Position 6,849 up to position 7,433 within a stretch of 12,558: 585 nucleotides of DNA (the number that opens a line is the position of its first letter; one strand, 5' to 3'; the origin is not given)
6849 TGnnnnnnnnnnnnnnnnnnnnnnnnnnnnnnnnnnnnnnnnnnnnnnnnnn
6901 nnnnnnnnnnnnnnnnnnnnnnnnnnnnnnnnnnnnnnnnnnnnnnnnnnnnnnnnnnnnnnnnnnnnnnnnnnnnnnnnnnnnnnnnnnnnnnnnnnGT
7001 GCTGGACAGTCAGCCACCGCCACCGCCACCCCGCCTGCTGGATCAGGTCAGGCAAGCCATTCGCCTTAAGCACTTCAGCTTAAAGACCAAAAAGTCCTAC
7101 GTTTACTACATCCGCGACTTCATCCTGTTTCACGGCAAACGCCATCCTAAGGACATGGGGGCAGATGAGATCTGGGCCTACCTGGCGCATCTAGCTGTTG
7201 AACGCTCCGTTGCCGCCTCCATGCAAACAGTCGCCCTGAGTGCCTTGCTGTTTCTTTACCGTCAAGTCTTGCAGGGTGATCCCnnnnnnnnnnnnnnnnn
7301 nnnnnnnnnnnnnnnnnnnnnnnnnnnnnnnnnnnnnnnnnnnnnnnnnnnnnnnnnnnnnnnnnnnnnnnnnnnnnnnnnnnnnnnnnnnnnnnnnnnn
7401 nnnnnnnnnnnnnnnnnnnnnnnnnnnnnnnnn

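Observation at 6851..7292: Degenerate integron-like platform: IntI-type recombinase N-terminal fragment with an upstream attI-like repeat array, and the STAND gene in the cassette position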

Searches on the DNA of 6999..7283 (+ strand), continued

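Call 76: search_with_rna_model(model_id=R1, sources=[window, L001, L002, L005, L006, L007, L008, L009, L010, L011, L012, L013, L014, L015, L016, L017, L018, L019, L020, L021, L022, L023, L024, L025, L026, L027, L028, L029, L030, L031, L032, L033, L034, L035, L036, L037, L038, L039, L040, L041, L042, L043, L044, L045, L046, L047, L048, L049, L050, L051, L052, L053, L054, L055, L056, L057, L058, L059, L060, L061, L062, L063, L064, L065, L066, L067, L068, L069, L070, L071, L072, L073, L074, L075, L076, L077, L078, L079, L080, L081, L082, L083, L084], max_evalue=0.003, make_alignment=true)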
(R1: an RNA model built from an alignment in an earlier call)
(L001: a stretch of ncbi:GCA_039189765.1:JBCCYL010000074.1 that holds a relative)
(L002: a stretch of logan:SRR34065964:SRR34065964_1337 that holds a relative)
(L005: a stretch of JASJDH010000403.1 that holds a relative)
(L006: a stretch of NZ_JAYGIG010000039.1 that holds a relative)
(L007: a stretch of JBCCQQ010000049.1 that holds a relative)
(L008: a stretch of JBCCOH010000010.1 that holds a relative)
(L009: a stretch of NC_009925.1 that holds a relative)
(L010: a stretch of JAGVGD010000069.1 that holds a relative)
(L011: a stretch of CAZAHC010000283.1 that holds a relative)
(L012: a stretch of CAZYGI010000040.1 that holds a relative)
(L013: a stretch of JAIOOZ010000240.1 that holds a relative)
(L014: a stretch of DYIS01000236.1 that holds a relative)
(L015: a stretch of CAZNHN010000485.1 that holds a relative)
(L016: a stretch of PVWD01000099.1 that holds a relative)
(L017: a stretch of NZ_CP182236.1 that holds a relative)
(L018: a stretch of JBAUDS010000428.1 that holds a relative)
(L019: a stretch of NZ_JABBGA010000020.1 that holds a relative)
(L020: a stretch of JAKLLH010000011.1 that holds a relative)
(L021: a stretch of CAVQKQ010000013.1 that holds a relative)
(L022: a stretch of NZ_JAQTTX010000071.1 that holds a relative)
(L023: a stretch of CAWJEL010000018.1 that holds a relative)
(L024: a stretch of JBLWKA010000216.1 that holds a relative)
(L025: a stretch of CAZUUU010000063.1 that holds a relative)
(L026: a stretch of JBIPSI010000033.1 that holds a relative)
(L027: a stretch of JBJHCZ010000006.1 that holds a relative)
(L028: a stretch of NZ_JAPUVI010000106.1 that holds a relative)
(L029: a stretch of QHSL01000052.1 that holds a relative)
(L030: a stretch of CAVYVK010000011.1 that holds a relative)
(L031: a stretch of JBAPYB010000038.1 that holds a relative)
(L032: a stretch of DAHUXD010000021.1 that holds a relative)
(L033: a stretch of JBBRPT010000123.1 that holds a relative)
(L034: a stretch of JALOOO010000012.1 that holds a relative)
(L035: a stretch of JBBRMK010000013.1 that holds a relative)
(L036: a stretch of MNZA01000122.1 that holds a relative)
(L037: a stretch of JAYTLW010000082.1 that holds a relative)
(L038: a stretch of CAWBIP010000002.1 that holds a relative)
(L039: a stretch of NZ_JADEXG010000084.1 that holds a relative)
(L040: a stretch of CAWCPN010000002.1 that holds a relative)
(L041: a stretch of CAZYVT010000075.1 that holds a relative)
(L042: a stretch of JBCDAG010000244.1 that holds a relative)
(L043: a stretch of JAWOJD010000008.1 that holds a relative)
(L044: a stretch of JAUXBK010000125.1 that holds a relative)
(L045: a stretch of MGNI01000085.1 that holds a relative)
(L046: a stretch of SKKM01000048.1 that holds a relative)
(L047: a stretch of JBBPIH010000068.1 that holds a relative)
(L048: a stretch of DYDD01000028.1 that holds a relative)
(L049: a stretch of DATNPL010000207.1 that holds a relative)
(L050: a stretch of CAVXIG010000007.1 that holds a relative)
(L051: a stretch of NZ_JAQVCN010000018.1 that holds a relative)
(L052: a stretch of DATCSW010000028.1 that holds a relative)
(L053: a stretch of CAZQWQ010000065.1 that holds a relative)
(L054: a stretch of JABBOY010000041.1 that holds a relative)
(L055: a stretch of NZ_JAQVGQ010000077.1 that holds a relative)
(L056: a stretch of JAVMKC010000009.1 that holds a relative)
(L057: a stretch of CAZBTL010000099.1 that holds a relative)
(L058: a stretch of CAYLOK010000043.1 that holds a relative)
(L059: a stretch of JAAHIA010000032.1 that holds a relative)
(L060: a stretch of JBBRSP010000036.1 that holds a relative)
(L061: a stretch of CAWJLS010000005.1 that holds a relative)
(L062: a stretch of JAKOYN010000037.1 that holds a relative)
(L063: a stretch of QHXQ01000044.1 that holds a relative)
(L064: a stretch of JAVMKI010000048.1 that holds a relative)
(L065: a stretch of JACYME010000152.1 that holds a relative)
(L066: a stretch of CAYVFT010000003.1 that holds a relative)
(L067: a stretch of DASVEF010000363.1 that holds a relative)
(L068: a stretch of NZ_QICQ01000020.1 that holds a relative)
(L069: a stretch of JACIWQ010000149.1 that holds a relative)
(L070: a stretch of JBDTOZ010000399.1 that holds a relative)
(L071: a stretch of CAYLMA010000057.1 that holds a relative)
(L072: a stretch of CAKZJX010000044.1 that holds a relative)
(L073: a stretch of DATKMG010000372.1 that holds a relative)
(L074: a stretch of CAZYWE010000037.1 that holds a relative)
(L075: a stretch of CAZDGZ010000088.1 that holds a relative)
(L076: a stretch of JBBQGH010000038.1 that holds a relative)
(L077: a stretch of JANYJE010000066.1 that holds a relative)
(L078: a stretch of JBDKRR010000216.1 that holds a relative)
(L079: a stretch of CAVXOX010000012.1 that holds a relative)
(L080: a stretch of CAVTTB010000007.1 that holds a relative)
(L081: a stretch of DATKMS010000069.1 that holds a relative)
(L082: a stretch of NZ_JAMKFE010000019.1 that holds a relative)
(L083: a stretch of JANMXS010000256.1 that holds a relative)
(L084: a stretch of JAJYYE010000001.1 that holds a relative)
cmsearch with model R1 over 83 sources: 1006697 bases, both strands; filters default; matches with E-value up to 0.003: 33.
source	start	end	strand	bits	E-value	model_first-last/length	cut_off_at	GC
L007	8433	8522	+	95.7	9.7e-22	1-92/92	no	0.51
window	367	458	+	93.4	4e-21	1-92/92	no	0.55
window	1312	1404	+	90.7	2.1e-20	1-92/92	no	0.53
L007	6842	6931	+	79.8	1.7e-17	1-92/92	no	0.44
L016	169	262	+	62.9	5.4e-13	1-92/92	no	0.41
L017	7955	8047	+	49.1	2.7e-09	1-92/92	no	0.59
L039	2139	2231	+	48.8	3.2e-09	1-92/92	no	0.56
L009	8622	8713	+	47.9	5.5e-09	1-92/92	no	0.58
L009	6605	6694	+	47.1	9.1e-09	1-92/92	no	0.52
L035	133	223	+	45.4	2.5e-08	1-92/92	no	0.51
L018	4534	4608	-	43.3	9.2e-08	1-92/92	no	0.67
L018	4058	4132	-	43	1.1e-07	1-92/92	no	0.67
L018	2881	2955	-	42.3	1.8e-07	1-92/92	no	0.69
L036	852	943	+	40.5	5.3e-07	1-92/92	no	0.49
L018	3513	3587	-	38.5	1.8e-06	1-92/92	no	0.68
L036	2341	2434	+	38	2.5e-06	1-92/92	no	0.47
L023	2031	2099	+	37.3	3.8e-06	1-92/92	no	0.7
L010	88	157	+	35.2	1.3e-05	1-92/92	no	0.61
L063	3118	3225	+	33.1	4.8e-05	1-92/92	no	0.63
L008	8832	8909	+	32.4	7.4e-05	1-92/92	no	0.56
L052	8851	8928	+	31.8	0.00011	1-92/92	no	0.59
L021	2812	2884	+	31.2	0.00016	1-92/92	no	0.66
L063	5532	5646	+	30.8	0.0002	1-92/92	no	0.57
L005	368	456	+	28.7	0.00071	1-92/92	no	0.48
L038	8800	8930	+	28.4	0.00088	1-92/92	no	0.61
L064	7136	7228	+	28.3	0.00092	1-92/92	no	0.62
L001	4320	4407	+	28.2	0.00097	1-92/92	no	0.56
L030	13912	14013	+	27.7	0.0013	1-92/92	no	0.66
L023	4293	4392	+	27.3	0.0018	1-92/92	no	0.62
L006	7418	7510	+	27.1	0.0019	1-92/92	no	0.54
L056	1499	1560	+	26.8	0.0023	1-92/92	no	0.63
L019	2043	2102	+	26.8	0.0023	1-92/92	no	0.65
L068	1192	1261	+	26.5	0.0027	1-92/92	no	0.66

Alignment A9: 33 matches aligned to the model, 176 columns, each read 5' to 3' on its own strand. Consensus structure (alignment columns), stored with it:
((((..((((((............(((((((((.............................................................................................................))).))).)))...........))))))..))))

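Call 78: build_rna_model(alignment_id=A9)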
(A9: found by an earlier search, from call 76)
Model R3 built from alignment A9 (33 sequences, 176 columns); structure: stored with the alignment.
model positions 72; base pairs 19; branch points 0; effective number of sequences 14.97; information 0.783 bits per position. Calibrated on 0.2 Mb of random sequence (short: E-values are rough).
structure used (alignment columns):
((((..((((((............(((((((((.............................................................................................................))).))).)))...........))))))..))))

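Call 79: search_with_rna_model(model_id=R3, sources=[window, L001, L002, L005, L006, L007, L008, L009, L010, L011, L012, L013, L014, L015, L016, L017, L018, L019, L020, L021, L022, L023, L024, L025, L026, L027, L028, L029, L030, L031, L032, L033, L034, L035, L036, L037, L038, L039, L040, L041, L042, L043, L044, L045, L046, L047, L048, L049, L050, L051, L052, L053, L054, L055, L056, L057, L058, L059, L060, L061, L062, L063, L064, L065, L066, L067, L068, L069, L070, L071, L072, L073, L074, L075, L076, L077, L078, L079, L080, L081, L082, L083, L084, L087, L088, L090, L092, L094], max_evalue=0.01)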
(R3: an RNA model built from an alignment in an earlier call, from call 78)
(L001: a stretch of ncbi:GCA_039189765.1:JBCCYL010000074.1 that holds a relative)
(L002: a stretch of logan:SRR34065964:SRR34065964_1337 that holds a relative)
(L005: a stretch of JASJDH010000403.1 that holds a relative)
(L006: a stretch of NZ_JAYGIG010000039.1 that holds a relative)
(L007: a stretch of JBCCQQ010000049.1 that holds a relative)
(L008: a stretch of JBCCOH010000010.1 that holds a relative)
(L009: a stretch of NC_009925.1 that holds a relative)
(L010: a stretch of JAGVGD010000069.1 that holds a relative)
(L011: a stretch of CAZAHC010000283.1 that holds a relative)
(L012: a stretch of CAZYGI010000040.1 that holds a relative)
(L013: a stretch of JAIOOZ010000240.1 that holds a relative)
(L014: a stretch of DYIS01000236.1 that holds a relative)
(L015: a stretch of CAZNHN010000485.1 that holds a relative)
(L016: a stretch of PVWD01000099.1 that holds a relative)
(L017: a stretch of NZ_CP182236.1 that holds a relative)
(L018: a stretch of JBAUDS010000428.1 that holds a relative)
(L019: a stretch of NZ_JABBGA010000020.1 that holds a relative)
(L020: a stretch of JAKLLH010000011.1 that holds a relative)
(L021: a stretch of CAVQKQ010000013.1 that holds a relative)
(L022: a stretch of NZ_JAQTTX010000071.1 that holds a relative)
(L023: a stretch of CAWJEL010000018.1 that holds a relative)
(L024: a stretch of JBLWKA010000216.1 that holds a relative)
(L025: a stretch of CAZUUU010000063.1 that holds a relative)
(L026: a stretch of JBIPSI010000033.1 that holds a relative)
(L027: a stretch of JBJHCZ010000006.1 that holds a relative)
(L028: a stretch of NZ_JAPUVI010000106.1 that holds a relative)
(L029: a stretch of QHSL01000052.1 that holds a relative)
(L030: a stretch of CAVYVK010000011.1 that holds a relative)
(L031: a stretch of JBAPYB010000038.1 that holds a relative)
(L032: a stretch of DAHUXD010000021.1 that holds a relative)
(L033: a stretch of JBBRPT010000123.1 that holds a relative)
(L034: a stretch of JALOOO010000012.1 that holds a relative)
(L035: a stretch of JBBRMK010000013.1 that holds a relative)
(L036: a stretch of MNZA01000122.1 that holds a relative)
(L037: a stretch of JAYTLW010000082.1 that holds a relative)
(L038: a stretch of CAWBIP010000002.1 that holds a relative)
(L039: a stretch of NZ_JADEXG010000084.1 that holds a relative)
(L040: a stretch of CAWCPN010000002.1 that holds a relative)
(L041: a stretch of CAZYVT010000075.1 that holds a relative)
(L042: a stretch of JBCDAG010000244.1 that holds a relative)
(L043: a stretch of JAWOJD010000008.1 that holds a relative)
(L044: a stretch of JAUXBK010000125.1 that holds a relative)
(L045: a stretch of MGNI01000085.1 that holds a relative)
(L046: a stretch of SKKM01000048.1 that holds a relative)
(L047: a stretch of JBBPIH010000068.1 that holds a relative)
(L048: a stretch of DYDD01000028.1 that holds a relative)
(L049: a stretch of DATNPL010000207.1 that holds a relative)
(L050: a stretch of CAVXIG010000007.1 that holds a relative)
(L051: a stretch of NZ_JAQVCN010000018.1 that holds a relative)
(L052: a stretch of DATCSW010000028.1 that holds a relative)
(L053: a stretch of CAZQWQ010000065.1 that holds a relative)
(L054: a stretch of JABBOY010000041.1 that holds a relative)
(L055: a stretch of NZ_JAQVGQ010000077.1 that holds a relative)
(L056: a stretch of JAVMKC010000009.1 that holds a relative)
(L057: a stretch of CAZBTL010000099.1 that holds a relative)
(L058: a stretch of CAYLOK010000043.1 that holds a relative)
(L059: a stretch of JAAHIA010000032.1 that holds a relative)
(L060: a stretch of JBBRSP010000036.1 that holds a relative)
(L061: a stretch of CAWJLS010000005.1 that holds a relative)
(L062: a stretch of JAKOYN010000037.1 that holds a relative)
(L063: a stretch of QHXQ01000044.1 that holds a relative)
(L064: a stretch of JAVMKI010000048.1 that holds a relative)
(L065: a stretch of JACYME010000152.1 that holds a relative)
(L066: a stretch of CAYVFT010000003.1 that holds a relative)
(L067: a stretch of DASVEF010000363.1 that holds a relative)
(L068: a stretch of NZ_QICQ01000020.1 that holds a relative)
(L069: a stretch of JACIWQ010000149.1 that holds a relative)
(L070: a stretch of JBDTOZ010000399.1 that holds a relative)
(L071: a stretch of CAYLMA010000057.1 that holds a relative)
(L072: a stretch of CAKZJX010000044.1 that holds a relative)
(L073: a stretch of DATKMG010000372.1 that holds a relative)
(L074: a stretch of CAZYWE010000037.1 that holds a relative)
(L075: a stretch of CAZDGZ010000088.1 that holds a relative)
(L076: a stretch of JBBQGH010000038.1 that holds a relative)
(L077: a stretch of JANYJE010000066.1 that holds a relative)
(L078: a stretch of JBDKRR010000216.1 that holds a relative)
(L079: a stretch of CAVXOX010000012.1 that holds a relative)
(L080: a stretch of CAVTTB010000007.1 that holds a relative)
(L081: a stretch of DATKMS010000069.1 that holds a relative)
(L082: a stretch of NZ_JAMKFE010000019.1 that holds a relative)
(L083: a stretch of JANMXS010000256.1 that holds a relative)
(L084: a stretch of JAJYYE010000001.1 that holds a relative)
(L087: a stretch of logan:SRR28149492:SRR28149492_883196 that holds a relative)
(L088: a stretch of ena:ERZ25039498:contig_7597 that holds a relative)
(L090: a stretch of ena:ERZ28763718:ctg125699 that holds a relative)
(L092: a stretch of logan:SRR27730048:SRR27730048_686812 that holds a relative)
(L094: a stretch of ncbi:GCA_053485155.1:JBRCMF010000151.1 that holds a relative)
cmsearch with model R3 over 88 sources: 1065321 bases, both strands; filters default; matches with E-value up to 0.01: 175.
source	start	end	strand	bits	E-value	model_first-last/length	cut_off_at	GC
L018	2881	2955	-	72.9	8.5e-14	1-72/72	no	0.69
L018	4534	4608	-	72.4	1.1e-13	1-72/72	no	0.67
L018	4058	4132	-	71.1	2.2e-13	1-72/72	no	0.67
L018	3513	3587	-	69.9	4.3e-13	1-72/72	no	0.68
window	1312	1404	+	61.5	4.1e-11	1-72/72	no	0.53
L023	2031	2099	+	61.2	4.8e-11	1-72/72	no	0.7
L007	8433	8522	+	59.8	9.9e-11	1-72/72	no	0.51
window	367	458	+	57.4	3.7e-10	1-72/72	no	0.55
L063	3118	3225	+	57.4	3.8e-10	1-72/72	no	0.63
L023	4293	4392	+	55.7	9.5e-10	1-72/72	no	0.62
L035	133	223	+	55.6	1e-09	1-72/72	no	0.51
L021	2812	2884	+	54.6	1.7e-09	1-72/72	no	0.66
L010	88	157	+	54.4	1.9e-09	1-72/72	no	0.61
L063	5532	5646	+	54.2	2.2e-09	1-72/72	no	0.57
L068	1192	1261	+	53.8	2.6e-09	1-72/72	no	0.66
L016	169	262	+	53.4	3.3e-09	1-72/72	no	0.41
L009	6605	6694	+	53.2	3.7e-09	1-72/72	no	0.52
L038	8800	8930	+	52.6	5e-09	1-72/72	no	0.61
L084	4048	4117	+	52.1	6.7e-09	1-72/72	no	0.63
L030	13912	14013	+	50.1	1.9e-08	1-72/72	no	0.66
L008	8832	8909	+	50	2.1e-08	1-72/72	no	0.56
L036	2341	2434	+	50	2.1e-08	1-72/72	no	0.47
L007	6842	6931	+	49.8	2.3e-08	1-72/72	no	0.44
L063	4576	4694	+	49.4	2.9e-08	1-72/72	no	0.59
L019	2043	2102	+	49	3.5e-08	1-72/72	no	0.65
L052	8851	8928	+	48.8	3.9e-08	1-72/72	no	0.59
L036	852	943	+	48.7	4e-08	1-72/72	no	0.49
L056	699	763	+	48.5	4.7e-08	1-72/72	no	0.68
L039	2139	2231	+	48.1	5.8e-08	1-72/72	no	0.56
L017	7955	8047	+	46.9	1.1e-07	1-72/72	no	0.59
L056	1499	1560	+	46.8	1.1e-07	1-72/72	no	0.63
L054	1061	1123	+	46.7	1.2e-07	1-72/72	no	0.63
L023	6042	6108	+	46.1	1.7e-07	1-72/72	no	0.61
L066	4976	5045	+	46.1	1.7e-07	1-72/72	no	0.69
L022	352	435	+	45.9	1.9e-07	1-72/72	no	0.58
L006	7418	7510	+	45.4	2.5e-07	1-72/72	no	0.54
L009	8622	8713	+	45.3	2.6e-07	1-72/72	no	0.58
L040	15274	15355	-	44.4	4.2e-07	1-72/72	no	0.76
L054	2093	2168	+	43.7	6.2e-07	1-72/72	no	0.59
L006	647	713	+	43.5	6.8e-07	1-72/72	no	0.66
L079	13565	13646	-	43.4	7.2e-07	1-72/72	no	0.7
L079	9683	9764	-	43.2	8.2e-07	1-72/72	no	0.71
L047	62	153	+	42.9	9.4e-07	1-72/72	no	0.6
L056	45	144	+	42.9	9.6e-07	1-72/72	no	0.65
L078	611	677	+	42.9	9.6e-07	1-72/72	no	0.7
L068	676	737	+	42.8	1e-06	1-72/72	no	0.55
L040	19576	19657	-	42.7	1.1e-06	1-72/72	no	0.76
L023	8800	8899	+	42.6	1.1e-06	1-72/72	no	0.7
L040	14908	14989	-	42.6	1.2e-06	1-72/72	no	0.76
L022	1015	1101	+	42.5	1.2e-06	1-72/72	no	0.6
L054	3796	3863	+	42.4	1.2e-06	1-72/72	no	0.63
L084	9553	9621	+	42.2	1.4e-06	1-72/72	no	0.59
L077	9585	9658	+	42.1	1.5e-06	1-72/72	no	0.62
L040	18763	18844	-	41.6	1.9e-06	1-72/72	no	0.73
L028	2677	2811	+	41.6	1.9e-06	1-72/72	no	0.64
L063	7248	7356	+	41.5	2e-06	1-72/72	no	0.61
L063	8153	8261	+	41.4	2.1e-06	1-72/72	no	0.49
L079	8333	8414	-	41.3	2.2e-06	1-72/72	no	0.7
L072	1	131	+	41.3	2.3e-06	3-72/72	5'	0.69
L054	2772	2840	+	41.1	2.5e-06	1-72/72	no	0.62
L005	368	459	+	40.6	3.3e-06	1-72/72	no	0.49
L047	2457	2522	+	40.5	3.4e-06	1-72/72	no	0.7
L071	651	716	+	40.5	3.5e-06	1-72/72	no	0.74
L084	3457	3525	+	40.5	3.6e-06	1-72/72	no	0.55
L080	103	180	+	40.3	3.9e-06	1-72/72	no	0.62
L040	12192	12273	-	40.2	4.1e-06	1-72/72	no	0.76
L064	9320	9394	+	39.8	5.1e-06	1-72/72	no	0.65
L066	4246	4341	+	39.8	5.2e-06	1-72/72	no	0.56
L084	5662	5729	+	39.7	5.5e-06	1-72/72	no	0.59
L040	12863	12944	-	39.4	6.5e-06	1-72/72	no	0.77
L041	3982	4057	+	39.4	6.5e-06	1-72/72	no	0.66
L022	2959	3025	+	39.3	6.6e-06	1-72/72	no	0.57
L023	5205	5306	+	39.3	6.8e-06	1-72/72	no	0.65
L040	16269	16350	-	39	7.9e-06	1-72/72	no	0.73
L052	9584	9673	+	38.7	9.4e-06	1-72/72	no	0.6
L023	2766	2861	+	38.5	1e-05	1-72/72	no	0.72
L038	9338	9467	+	38.5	1e-05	1-72/72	no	0.51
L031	16844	16926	-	38.5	1.1e-05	1-72/72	no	0.7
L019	1497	1596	+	38.5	1.1e-05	1-72/72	no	0.61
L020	862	937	+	38.5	1.1e-05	1-72/72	no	0.66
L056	1900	2033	+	38.4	1.1e-05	1-72/72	no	0.68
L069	917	1003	+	38.3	1.1e-05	1-72/72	no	0.75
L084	2036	2104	+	38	1.3e-05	1-72/72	no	0.55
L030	12433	12533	-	38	1.4e-05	1-72/72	no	0.63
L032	6716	6797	-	37.9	1.5e-05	1-72/72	no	0.7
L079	11716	11792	-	37.9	1.5e-05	1-72/72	no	0.73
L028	4248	4382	+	37.8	1.5e-05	1-72/72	no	0.68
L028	4809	4873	+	37.7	1.6e-05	1-72/72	no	0.66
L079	13271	13352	-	37.6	1.7e-05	1-72/72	no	0.71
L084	5339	5407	+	37.5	1.8e-05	1-72/72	no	0.58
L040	14058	14139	-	37.3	2e-05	1-72/72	no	0.76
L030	18833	18937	-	36.8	2.6e-05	1-72/72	no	0.68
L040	11793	11874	-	36.7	2.7e-05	1-72/72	no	0.74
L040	13543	13624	-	36.6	3e-05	1-72/72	no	0.78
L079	8040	8121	-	36.5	3e-05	1-72/72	no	0.72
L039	4540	4632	+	36.4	3.2e-05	1-72/72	no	0.62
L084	2417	2483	+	36.4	3.3e-05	1-72/72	no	0.6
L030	18295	18419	-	36.3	3.5e-05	1-72/72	no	0.7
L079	8816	8897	-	36.2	3.5e-05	1-72/72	no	0.72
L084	9127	9196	+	36.1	3.8e-05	1-72/72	no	0.57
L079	14828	14909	-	35.9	4.2e-05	1-72/72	no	0.72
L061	14120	14181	-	35.9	4.2e-05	1-72/72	no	0.66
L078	114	199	+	35.9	4.3e-05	1-72/72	no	0.7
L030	12807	12928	-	35.8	4.4e-05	1-72/72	no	0.7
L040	15711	15792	-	35.7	4.8e-05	1-72/72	no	0.77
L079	14300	14381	-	35.4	5.6e-05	1-72/72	no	0.7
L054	3311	3374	+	35.3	5.8e-05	1-72/72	no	0.64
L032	6029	6110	-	35.3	6e-05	1-72/72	no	0.72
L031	14613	14689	-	35.1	6.6e-05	1-72/72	no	0.66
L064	7136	7228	+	35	6.8e-05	1-72/72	no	0.62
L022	3710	3781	+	34.9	7.5e-05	1-72/72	no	0.61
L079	15389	15470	-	34.8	7.7e-05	1-72/72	no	0.73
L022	1535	1608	+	34.8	7.8e-05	1-72/72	no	0.58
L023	6728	6828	+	34.7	8.1e-05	1-72/72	no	0.66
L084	8795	8863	+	34.7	8.3e-05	1-72/72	no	0.62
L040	16751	16832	-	34.6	8.6e-05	1-72/72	no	0.77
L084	4839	4904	+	34.6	8.8e-05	1-72/72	no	0.65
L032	5506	5587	-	34.5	9.2e-05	1-72/72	no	0.7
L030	16908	17005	-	34.4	9.5e-05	1-72/72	no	0.69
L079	7402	7483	-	34.4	9.8e-05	1-72/72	no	0.73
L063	8787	8878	+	34.3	9.9e-05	1-72/72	no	0.63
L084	2914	2982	+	34.2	0.00011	1-72/72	no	0.59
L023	7469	7569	+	34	0.00012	1-72/72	no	0.65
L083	44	113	+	33.8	0.00013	1-72/72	no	0.57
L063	6628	6736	+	33.8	0.00013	1-72/72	no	0.57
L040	18039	18162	-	33.7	0.00014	1-72/72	no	0.68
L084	8521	8583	+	33.7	0.00014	1-72/72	no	0.56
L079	9167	9248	-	33.5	0.00016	1-72/72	no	0.68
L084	490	573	+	33.4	0.00016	1-72/72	no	0.58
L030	15585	15682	-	33.2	0.00018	1-72/72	no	0.64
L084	6648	6718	+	33.2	0.00019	1-72/72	no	0.63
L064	5847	5951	+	33.1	0.0002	1-72/72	no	0.59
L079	12156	12237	-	32.8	0.00023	1-72/72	no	0.68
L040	20110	20191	-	32.8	0.00023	1-72/72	no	0.74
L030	13374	13460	-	32.4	0.00029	8-65/72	no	0.69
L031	15196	15276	-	32.2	0.00031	1-72/72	no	0.72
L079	11215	11296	-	32.2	0.00032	1-72/72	no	0.7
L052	6321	6393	+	32.2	0.00032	1-72/72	no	0.59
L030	17919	18020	-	31.9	0.00037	1-72/72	no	0.72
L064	3115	3183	+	31.9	0.00037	1-72/72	no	0.58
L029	6088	6153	-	31.9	0.00038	1-72/72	no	0.67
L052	5821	5890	+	31.7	0.00041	1-72/72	no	0.63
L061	18004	18068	-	31.6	0.00043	1-72/72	no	0.72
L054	604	672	+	31.5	0.00046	1-72/72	no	0.61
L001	4317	4410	+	31.5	0.00047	1-72/72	no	0.55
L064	6146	6210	+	31.4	0.00048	1-72/72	no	0.58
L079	10377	10457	-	31.2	0.00053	1-72/72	no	0.73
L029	7165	7259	-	31.2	0.00055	1-72/72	no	0.73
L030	17280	17401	-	31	0.00062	1-72/72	no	0.69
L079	10927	11008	-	30.6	0.00076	1-72/72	no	0.71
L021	1533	1664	+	30.6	0.00076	1-72/72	no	0.7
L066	5534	5600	+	30.5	0.00079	1-72/72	no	0.66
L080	724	795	+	30.4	0.00081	1-72/72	no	0.58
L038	8177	8306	+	30.1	0.00099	1-72/72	no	0.55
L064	2638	2703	+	29.6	0.0013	1-72/72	no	0.62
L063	12714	12782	-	29.5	0.0014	1-72/72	no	0.67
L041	6678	6748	+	29.4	0.0014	1-72/72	no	0.61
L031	13126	13206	-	29.4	0.0014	1-72/72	no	0.7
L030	20045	20148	-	28.8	0.0019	1-72/72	no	0.74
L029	5526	5588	-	28.8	0.002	1-72/72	no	0.65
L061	20173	20245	-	28.4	0.0025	1-72/72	no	0.55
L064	2145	2210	+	28.3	0.0026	1-72/72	no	0.7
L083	800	872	+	28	0.0031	1-72/72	no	0.68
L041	6016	6111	+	27.5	0.004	1-72/72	no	0.7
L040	17557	17681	-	27.5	0.0041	1-72/72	no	0.67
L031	15986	16068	-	27.4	0.0043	1-72/72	no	0.71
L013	3300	3425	+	27.2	0.0047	1-72/72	no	0.56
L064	4625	4701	+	27.2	0.0047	1-72/72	no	0.6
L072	4557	4688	+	26.9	0.0055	1-72/72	no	0.6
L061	13495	13629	-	26.9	0.0056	1-72/72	no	0.69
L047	1274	1371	+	26.8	0.0058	1-72/72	no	0.63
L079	7059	7137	-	26.7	0.0061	1-72/72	no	0.72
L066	3360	3485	+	26.3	0.0078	1-72/72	no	0.54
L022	3311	3376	+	26.3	0.0078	1-72/72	no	0.61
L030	19338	19433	-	26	0.0089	1-72/72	no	0.76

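Call 84: search_with_rna_model(model_id=R3, source=L095, max_evalue=0.1)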
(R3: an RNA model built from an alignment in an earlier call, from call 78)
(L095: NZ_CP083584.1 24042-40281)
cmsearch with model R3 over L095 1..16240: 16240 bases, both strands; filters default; matches with E-value up to 0.1: 5.
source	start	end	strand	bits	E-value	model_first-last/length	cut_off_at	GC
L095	5703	5792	+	59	2.4e-12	1-72/72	no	0.58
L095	1938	2032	+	44.8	5.4e-09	1-72/72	no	0.58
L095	530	617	+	29.3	2.3e-05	1-72/72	no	0.44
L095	1118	1206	+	28.6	3.5e-05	1-72/72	no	0.47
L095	4434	4528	+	21.8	0.0014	1-72/72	no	0.52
